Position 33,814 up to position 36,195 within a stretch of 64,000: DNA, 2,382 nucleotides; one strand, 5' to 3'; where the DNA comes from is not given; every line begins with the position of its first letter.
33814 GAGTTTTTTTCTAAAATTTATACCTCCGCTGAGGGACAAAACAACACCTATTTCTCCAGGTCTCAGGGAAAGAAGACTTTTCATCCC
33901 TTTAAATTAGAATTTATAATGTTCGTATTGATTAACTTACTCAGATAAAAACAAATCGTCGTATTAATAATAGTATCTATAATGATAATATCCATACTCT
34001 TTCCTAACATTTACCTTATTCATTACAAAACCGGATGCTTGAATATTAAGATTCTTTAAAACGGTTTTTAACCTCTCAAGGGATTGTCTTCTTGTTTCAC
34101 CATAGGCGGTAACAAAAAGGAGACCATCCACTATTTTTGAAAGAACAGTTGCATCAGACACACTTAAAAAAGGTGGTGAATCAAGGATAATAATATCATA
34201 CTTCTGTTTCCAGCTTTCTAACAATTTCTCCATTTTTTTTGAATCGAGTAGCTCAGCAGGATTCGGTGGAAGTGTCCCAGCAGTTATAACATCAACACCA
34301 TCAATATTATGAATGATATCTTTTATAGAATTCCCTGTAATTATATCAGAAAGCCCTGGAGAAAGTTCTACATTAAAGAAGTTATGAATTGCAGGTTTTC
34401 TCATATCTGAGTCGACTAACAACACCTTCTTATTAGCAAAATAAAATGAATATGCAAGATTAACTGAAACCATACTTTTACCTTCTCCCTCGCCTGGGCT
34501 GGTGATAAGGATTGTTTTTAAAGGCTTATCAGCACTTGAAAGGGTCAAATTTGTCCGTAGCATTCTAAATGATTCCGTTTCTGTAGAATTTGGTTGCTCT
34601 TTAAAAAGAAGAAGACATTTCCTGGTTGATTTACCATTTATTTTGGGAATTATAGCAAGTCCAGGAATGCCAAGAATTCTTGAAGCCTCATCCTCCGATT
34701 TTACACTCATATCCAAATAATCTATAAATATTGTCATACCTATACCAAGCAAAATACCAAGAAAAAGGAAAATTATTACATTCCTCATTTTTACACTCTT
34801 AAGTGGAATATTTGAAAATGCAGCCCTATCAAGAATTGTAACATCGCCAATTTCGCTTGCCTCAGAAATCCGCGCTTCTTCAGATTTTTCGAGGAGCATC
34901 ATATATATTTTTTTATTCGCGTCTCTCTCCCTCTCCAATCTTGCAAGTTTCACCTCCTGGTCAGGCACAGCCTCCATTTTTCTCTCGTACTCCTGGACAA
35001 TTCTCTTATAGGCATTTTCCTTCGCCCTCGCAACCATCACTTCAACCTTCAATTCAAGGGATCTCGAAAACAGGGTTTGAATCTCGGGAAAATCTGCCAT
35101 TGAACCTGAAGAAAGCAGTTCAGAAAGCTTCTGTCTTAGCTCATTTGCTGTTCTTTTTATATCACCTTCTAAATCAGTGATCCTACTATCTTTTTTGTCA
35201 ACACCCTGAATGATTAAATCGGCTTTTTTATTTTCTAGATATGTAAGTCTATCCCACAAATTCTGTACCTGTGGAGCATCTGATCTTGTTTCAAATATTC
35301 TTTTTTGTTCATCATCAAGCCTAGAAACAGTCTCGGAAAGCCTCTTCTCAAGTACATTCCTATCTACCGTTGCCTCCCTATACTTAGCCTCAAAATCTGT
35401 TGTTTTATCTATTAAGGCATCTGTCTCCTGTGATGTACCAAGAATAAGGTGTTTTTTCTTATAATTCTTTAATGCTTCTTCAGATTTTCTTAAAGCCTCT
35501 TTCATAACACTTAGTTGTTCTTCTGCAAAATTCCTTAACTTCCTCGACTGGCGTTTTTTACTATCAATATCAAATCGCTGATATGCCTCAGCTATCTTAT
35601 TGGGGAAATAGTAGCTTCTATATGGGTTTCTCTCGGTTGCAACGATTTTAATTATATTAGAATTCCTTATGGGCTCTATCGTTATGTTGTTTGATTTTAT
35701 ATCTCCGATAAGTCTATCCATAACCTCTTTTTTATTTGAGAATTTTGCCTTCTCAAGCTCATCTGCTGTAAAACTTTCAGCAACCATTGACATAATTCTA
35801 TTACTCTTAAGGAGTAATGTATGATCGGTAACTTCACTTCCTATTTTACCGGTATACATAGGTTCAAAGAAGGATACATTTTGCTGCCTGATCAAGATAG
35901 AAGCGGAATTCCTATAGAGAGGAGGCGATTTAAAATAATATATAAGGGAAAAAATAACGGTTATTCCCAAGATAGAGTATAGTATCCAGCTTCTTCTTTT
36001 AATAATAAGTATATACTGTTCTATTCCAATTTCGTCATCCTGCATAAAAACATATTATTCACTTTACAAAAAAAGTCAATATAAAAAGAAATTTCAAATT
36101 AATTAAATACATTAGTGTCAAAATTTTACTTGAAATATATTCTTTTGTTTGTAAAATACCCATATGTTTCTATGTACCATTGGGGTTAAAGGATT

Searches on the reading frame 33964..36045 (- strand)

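Call 74: search_protein_families(library=pfam, proteins=[window:33964-36045:-], max_evalue=0.00001)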
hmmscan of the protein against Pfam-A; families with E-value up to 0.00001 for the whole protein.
window:33964-36045:- (693 aa): 4 families
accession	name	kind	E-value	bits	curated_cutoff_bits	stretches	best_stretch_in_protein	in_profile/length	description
PF13807.11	GNVR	-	6.9e-14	52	27.7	1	367-439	7-78/82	G-rich domain on putative tyrosine kinase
PF13614.12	AAA_31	-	1.5e-13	51.5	27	1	510-636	2-138/177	AAA domain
PF10609.15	ParA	-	8.3e-10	38.9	27.1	1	510-677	4-174/246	NUBPL iron-transfer P-loop NTPase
PF01656.29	CbiA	-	9.8e-09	35.7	25.4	1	512-682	1-87/125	CobQ/CobB/MinD/ParA nucleotide binding domain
